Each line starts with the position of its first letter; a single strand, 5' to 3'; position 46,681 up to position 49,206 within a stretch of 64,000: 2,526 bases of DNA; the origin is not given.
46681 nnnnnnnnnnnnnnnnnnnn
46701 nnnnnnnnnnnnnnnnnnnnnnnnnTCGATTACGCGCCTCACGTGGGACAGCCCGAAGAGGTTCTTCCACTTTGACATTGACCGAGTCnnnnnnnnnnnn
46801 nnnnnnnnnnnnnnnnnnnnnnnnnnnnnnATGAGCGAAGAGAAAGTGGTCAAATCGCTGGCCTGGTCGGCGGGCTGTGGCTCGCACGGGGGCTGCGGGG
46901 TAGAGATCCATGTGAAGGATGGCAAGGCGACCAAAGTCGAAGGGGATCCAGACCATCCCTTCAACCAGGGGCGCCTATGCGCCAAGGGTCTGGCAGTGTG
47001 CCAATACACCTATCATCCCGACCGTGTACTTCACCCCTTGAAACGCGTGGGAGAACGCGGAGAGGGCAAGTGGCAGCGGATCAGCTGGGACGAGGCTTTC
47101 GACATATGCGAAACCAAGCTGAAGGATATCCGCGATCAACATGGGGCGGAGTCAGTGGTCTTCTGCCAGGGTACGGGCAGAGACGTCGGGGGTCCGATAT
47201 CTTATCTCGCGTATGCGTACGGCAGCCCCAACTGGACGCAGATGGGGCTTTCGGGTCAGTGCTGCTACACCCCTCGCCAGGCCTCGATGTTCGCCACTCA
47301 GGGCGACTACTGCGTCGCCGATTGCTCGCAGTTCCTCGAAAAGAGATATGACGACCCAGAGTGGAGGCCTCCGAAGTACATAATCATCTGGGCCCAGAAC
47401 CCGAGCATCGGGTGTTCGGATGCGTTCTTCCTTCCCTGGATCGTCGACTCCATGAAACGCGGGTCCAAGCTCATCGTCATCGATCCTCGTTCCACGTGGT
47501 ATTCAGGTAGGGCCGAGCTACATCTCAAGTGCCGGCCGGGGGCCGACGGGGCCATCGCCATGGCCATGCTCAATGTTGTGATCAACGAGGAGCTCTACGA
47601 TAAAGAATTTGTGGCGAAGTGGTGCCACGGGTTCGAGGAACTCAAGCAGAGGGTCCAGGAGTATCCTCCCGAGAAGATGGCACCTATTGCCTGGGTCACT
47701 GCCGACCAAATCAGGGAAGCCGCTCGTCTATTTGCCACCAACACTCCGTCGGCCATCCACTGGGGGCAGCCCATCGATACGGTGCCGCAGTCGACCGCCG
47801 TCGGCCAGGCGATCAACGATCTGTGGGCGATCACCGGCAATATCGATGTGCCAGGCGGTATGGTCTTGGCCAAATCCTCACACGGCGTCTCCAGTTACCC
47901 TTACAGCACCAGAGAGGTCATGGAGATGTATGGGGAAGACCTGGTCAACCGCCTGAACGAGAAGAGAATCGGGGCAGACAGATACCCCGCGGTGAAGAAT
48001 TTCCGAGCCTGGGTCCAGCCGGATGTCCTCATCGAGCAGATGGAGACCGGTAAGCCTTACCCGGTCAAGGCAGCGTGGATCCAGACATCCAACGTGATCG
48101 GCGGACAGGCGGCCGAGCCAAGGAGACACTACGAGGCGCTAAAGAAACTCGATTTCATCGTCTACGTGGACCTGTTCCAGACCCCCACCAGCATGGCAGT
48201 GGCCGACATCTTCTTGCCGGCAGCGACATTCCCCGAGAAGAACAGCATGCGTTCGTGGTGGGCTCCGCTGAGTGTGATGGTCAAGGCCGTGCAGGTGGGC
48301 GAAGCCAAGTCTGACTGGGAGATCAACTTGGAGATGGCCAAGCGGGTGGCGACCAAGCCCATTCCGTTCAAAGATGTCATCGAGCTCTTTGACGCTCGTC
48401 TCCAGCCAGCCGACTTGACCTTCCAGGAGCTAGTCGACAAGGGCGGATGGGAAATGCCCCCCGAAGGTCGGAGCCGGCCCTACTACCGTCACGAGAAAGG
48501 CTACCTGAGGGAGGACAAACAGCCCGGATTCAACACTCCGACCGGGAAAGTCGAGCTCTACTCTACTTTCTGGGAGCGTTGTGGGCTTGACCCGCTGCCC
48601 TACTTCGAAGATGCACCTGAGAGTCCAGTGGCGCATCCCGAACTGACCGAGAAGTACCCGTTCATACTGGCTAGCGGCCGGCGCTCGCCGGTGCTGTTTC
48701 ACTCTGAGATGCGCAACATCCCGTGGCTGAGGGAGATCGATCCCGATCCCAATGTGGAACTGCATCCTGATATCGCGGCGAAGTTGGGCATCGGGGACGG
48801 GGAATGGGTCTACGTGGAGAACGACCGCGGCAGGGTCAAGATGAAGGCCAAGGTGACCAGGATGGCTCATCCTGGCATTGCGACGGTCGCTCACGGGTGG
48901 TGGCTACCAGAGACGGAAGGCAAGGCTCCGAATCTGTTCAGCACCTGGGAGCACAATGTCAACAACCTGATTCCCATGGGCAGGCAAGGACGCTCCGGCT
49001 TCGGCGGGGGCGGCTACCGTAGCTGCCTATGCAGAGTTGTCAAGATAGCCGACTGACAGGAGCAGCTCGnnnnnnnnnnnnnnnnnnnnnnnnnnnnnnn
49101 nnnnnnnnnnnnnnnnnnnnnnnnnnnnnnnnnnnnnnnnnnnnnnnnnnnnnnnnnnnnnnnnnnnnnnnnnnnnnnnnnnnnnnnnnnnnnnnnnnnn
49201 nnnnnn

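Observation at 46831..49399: Cytoplasmic Mo-bisPGD enzyme with non-canonical FS0 motif (C-x2-H-x2-C-x30-C) and a truncated 109-aa ferredoxin partner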

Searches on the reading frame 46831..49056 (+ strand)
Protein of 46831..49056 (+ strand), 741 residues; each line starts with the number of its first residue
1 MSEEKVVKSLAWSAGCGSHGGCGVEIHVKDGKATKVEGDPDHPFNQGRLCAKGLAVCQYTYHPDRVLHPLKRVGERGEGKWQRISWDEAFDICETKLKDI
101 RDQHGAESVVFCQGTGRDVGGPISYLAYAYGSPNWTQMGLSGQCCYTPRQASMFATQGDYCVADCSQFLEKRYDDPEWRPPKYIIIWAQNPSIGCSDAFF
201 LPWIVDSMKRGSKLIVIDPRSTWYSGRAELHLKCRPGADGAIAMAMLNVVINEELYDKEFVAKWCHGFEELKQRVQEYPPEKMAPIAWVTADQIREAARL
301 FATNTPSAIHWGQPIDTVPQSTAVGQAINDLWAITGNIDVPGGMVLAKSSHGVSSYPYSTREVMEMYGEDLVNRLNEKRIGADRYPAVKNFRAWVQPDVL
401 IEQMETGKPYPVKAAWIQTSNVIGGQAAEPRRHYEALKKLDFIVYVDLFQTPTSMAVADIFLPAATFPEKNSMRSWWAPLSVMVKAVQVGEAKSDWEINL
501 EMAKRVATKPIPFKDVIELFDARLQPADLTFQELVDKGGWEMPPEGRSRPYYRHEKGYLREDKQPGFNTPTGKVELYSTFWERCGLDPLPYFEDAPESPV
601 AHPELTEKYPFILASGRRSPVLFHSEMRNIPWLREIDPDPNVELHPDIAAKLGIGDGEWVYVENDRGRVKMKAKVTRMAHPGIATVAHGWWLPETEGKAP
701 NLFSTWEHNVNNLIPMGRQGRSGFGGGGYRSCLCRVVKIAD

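Call 6: search_protein_families(library=pfam, proteins=[window:46831-49056:+])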
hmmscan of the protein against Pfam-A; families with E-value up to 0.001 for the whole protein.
window:46831-49056:+ (741 aa): 3 families
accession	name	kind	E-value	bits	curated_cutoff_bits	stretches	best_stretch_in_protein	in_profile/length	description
PF00384.28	Molybdopterin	-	1.7e-32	113.3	24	1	65-504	1-352/353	Molybdopterin oxidoreductase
PF01568.27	Molydop_binding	-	2.4e-20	73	26.8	1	612-714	2-93/110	Molydopterin dinucleotide binding domain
PF04879.21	Molybdop_Fe4S4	-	3.9e-14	52.8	22.7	1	20-62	13-55/55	Molybdopterin oxidoreductase Fe4S4 domain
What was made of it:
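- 46831..49056 (+): alpha: catalytic Mo-bisPGD subunit, 741 aa, cytoplasmic, Gordonibacter-type catechol-dehydroxylase clade. Pfam Molybdop_Fe4S4 + Molybdopterin + Molydop_binding (call 6).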

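Call 7: search_protein_families(library=ncbifam, proteins=[window:46831-49056:+])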
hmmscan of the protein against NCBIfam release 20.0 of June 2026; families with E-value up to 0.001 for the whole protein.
window:46831-49056:+ (741 aa): 26 families (the best 25 are shown)
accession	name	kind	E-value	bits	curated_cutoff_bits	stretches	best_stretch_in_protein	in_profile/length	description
NF012032.0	PRK15488.1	equivalog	3e-84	283.4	694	1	21-679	54-705/759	thiosulfate reductase PhsA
TIGR01591.1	Fdh-alpha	equivalog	2.9e-76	257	666.25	1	16-691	6-644/672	formate dehydrogenase subunit alpha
TIGR02166.1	dmsA_ynfE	subfamily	7.9e-66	222.6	777.7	1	3-693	41-755/794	DMSO/selenate family reductase complex A subunit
TIGR03479.1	DMSO_red_II_alp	subfamily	9.7e-61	205.9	984.75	3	11-262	61-304/913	molybdopterin-dependent oxidoreductase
NF047855.1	AssmNtatRedNasC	equivalog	1.2e-54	185.7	1100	3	29-339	42-337/708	assimilatory nitrate reductase catalytic subunit NasC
NF011566.1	PRK14990.1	exception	6.2e-50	170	1600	2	2-270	54-324/814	dimethylsulfoxide reductase subunit A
NF041884.1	selenate_YnfF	exception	1.6e-47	161.9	1650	2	3-465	42-510/798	selenate/tellurate reductase subunit YnfF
NF041885.1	selenate_YnfE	exception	1.7e-44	151.8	1675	2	3-347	45-407/805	selenate/tellurate reductase subunit YnfE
TIGR00509.1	bisC_fam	subfamily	2.6e-42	145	1017.55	2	208-701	201-718/772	molybdopterin guanine dinucleotide-containing S/N-oxide reductase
TIGR01553.1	formate-DH-alph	equivalog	2.3e-38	131.6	814.2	2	26-265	60-304/1009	formate dehydrogenase-N subunit alpha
NF041323.1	Nitr_red_NasA_Halo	equivalog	2.1e-34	119.1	1000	1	21-574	6-546/673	assimilatory nitrate reductase NasA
TIGR01706.1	NAPA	equivalog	3.2e-31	108.4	930.55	2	16-111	50-146/830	periplasmic nitrate reductase subunit alpha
NF041513.1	formate_DH_Act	exception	1.6e-30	105.7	1400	3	20-103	52-133/1067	formate dehydrogenase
NF010055.0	PRK13532.1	equivalog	2.7e-29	102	904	2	16-111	47-146/830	nitrate reductase catalytic subunit NapA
NF011682.0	PRK15102.1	equivalog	7.2e-28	97.1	909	1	214-703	260-777/829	trimethylamine-N-oxide reductase TorA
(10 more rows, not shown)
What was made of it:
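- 46831..49056 (+): All NCBIfam models score below their cut-offs (call 7).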

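Call 8: search_solved_structures(query=window:46831-49056:+, show_alignments=3)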
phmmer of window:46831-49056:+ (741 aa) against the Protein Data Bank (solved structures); distinct sequences matched with E-value up to 0.001: 61 (the best 60 are shown).
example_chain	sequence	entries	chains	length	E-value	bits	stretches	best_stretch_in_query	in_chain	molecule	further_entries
2e7z_A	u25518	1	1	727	1.3e-98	334.4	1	21-704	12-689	Acetylene hydratase Ahy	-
2vpw_A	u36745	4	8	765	1.3e-67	231.9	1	17-689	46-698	THIOSULFATE REDUCTASE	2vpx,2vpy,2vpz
7qv7_S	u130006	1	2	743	8.7e-54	186.2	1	7-691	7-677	Hydrogen dependent carbon dioxide reductase subunit FdhF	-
1aa6_A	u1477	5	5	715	1.3e-46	162.5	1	20-693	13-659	FORMATE DEHYDROGENASE H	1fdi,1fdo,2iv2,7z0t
9t1s_L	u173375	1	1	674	5.7e-43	150.4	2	204-521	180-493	formate dehydrogenase (coenzyme F420)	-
7e5z_A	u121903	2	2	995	1.7e-42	148.8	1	8-508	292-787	Formate dehydrogenase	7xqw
7vw6_A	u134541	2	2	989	1.7e-42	148.8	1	8-508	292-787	Formate dehydrogenase | Tungsten-containing formate dehydrogenase alpha subunit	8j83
7bkb_D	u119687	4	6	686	7.5e-41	143.4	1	8-685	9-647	Formate dehydrogenase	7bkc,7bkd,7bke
9wxb_B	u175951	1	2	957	2.6e-40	141.6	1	6-507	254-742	Formate dehydrogenase alpha subunit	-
6tg9_A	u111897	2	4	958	4.4e-40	140.8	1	6-506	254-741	Formate dehydrogenase subunit alpha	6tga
9vap_A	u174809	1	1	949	3.7e-38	134.5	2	20-343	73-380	Formate dehydrogenase molybdopterin-binding subunit FdhA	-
5e7o_A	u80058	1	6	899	3.3e-37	131.3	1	33-259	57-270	DMSO reductase family type II enzyme, molybdopterin subunit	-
4ydd_A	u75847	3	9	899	4.7e-37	130.8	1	33-259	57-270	DMSO reductase family type II enzyme, molybdopterin subunit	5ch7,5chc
2jio_A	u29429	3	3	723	8e-37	130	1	16-344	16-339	PERIPLASMIC NITRATE REDUCTASE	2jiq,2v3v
2jim_A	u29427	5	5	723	3.8e-36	127.8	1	16-344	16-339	PERIPLASMIC NITRATE REDUCTASE | PROTEIN (PERIPLASMIC NITRATE REDUCTASE)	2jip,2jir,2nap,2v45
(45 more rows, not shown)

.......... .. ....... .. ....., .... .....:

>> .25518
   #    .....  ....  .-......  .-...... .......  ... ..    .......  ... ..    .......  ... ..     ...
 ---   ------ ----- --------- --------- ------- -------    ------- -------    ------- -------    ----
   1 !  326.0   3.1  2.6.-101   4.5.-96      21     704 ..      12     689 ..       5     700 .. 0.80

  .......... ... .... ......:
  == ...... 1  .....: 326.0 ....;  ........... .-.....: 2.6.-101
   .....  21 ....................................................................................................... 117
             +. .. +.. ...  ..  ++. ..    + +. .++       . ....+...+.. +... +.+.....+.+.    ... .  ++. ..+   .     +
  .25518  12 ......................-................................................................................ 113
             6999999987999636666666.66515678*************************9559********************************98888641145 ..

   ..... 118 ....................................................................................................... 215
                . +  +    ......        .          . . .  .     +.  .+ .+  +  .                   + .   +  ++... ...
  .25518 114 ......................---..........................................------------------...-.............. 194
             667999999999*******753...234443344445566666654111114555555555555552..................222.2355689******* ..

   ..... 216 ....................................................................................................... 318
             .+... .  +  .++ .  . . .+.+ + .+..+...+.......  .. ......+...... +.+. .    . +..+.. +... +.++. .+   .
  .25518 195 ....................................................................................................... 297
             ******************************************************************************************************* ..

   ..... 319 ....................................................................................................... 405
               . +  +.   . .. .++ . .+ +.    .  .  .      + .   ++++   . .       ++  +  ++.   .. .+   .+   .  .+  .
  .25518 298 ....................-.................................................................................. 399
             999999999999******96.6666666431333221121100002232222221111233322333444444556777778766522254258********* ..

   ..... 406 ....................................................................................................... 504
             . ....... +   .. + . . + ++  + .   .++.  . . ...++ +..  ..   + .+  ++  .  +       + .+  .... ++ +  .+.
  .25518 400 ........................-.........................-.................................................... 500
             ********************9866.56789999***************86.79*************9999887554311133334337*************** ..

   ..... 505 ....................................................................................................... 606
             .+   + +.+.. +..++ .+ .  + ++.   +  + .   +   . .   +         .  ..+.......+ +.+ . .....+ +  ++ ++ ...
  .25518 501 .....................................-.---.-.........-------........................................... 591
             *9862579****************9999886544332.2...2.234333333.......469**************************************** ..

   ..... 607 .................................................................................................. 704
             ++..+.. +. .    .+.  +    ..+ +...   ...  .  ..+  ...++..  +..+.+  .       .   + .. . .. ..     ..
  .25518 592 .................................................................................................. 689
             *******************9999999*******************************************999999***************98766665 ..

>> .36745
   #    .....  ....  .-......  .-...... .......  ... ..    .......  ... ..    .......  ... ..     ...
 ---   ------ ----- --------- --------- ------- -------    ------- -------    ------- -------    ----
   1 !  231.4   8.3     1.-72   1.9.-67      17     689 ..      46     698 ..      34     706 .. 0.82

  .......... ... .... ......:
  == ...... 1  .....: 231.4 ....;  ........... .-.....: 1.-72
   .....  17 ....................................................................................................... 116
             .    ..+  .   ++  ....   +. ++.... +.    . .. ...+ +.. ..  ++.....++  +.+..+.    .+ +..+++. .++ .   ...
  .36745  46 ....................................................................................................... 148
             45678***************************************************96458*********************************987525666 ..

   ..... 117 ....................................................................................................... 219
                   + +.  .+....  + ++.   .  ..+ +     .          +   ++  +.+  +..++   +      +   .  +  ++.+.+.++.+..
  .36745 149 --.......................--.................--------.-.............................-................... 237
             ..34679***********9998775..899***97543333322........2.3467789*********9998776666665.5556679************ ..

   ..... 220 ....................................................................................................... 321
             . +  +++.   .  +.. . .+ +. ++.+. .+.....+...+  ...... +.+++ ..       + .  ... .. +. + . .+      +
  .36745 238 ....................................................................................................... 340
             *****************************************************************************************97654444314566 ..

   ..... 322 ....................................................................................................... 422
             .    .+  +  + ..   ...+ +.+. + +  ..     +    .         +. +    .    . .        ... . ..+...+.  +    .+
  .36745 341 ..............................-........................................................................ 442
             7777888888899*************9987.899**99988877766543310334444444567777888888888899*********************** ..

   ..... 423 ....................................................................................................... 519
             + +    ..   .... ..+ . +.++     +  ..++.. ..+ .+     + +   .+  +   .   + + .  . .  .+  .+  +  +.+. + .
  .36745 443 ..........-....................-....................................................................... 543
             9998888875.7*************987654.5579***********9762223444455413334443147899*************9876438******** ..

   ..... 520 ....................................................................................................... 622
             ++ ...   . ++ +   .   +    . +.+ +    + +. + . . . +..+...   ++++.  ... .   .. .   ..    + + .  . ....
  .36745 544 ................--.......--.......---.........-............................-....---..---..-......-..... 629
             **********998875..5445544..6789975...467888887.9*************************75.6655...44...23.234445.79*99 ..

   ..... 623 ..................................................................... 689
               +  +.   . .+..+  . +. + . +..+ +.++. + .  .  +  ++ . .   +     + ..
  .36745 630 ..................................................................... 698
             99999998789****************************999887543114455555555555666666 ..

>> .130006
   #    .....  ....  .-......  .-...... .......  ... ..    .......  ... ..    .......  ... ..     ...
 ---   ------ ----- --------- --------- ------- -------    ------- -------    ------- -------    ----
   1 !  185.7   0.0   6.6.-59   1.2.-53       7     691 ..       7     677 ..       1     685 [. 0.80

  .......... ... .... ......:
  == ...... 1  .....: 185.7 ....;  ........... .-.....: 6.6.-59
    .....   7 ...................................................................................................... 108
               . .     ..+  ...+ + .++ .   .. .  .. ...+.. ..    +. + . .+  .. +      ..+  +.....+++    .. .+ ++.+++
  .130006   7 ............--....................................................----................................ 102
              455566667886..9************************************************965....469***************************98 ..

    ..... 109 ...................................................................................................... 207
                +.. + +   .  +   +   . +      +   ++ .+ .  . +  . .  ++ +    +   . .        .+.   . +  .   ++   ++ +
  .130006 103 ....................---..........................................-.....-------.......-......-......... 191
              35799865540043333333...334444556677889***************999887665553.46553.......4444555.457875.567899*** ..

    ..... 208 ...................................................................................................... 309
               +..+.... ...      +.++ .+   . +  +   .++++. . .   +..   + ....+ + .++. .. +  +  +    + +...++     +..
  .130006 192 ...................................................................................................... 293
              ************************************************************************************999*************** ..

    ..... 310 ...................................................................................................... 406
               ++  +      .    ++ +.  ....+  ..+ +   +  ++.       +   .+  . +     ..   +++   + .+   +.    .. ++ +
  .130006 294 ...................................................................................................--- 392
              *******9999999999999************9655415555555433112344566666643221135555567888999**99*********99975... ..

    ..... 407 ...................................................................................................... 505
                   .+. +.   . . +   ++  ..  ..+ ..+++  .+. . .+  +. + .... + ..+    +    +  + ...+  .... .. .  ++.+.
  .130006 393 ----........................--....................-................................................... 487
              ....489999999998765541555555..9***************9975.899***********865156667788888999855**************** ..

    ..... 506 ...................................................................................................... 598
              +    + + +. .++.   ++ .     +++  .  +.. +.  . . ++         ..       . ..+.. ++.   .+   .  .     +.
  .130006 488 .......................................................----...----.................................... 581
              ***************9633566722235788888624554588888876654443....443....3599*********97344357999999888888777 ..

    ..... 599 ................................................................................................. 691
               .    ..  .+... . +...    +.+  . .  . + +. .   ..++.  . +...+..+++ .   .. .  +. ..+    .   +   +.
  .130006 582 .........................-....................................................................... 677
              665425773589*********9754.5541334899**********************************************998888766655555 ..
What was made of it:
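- On Formate dehydrogenase: FDH structures score well below AH (call 8).
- Ethylbenzene dehydrogenase scores 67 bits and pyrogallol transhydroxylase E 6e-7 (calls 7, 8).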

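Call 10: find_homologous_proteins(query=window:46831-49056:+, max_evalue=1e-20)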
Query window:46831-49056:+ (741 aa): 6329 proteins with E <= 1e-20 among 8000 candidates; the best 120 are listed.
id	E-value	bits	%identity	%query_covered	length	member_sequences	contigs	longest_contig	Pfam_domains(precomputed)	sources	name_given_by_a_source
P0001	0.0e+0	1780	100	100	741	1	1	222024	PF00384.28,PF01568.28,PF04879.22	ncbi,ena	-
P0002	0.0e+0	1391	75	100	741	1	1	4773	PF00384.28,PF01568.28,PF04879.22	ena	-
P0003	0.0e+0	1348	74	100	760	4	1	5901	PF00384.28,PF01568.28,PF04879.22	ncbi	-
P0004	0.0e+0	1306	72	100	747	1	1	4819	PF00384.28,PF01568.28,PF04879.22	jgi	jgi:anaerobic selenocysteine-containing dehydrogenase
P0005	0.0e+0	1293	71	100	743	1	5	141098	PF00384.28,PF01568.28,PF04879.22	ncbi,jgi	-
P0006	0.0e+0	1292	71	100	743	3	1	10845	PF00384.28,PF01568.28,PF04879.22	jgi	-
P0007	0.0e+0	1291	71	100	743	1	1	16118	PF00384.28,PF01568.28,PF04879.22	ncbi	-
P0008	0.0e+0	1289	71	100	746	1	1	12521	PF00384.28,PF01568.28,PF04879.22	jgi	jgi:anaerobic selenocysteine-containing dehydrogenase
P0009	0.0e+0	1277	70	100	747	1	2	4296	PF00384.28,PF01568.28,PF04879.22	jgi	jgi:anaerobic selenocysteine-containing dehydrogenase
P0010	0.0e+0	1273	70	100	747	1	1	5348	PF00384.28,PF01568.28,PF04879.22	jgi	jgi:anaerobic selenocysteine-containing dehydrogenase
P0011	0.0e+0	1272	70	100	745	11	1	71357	PF00384.28,PF01568.28,PF04879.22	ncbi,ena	-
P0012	0.0e+0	1271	70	100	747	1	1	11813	PF00384.28,PF01568.28,PF04879.22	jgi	jgi:anaerobic selenocysteine-containing dehydrogenase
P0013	0.0e+0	1271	71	99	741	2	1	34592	PF00384.28,PF01568.28,PF04879.22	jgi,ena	-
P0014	0.0e+0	1270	70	100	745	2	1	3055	PF00384.28,PF01568.28,PF04879.22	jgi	jgi:anaerobic selenocysteine-containing dehydrogenase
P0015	0.0e+0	1267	68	100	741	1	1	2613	PF00384.28,PF01568.28,PF04879.22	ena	-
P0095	0.0e+0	1159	63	100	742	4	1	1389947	PF00384.28,PF01568.28,PF04879.22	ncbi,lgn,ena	-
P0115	0.0e+0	1130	63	100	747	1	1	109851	PF00384.28,PF01568.28,PF04879.22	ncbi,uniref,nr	ncbi:molybdopterin-containing oxidoreductase family protein [Moorella sulfitireducens]|uniref:molybd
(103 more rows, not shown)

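Call 12: find_encoding_contigs(protein=P0001, flank=10000, max_places=3)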
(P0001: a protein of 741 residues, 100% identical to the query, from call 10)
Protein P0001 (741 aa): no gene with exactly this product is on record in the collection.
